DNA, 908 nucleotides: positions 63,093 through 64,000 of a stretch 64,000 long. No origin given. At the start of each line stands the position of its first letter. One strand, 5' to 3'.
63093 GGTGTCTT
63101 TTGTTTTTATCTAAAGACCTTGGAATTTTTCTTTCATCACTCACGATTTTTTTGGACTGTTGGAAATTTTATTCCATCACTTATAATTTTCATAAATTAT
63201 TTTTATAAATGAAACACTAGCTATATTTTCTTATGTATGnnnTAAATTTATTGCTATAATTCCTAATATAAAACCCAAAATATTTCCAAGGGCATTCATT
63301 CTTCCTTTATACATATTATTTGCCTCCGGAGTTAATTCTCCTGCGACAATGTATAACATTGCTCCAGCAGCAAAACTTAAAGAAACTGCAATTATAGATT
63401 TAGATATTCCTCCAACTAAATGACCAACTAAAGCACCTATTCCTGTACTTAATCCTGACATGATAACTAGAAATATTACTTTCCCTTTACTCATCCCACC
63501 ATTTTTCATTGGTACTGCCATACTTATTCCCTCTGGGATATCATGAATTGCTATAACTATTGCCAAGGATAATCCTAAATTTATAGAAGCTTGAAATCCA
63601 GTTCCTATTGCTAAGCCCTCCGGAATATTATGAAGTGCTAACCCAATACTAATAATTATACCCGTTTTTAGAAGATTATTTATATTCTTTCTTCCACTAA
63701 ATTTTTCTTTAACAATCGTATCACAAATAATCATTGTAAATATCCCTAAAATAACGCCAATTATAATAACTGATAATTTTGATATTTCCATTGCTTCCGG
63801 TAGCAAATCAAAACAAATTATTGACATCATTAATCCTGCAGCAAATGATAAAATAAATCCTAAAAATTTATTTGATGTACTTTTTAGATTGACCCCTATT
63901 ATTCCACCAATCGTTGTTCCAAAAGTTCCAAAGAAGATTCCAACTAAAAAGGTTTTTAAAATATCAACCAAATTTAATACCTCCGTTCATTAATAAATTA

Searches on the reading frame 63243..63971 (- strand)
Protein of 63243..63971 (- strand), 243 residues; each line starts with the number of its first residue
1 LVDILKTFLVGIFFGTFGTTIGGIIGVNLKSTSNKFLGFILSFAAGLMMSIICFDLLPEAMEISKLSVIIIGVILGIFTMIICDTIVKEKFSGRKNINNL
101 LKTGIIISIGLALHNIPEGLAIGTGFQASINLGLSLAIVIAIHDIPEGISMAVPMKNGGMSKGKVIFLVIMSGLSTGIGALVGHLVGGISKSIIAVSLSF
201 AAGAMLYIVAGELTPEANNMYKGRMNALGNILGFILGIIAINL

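Call 32: search_protein_families(library=pfam, proteins=[window:63243-63971:-], max_evalue=0.00001)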
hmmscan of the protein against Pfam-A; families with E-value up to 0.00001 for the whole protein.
window:63243-63971:- (243 aa): 1 family
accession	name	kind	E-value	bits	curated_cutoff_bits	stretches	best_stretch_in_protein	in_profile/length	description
PF02535.28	Zip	-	4.1e-26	92.4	35.1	1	99-240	173-318/323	ZIP Zinc transporter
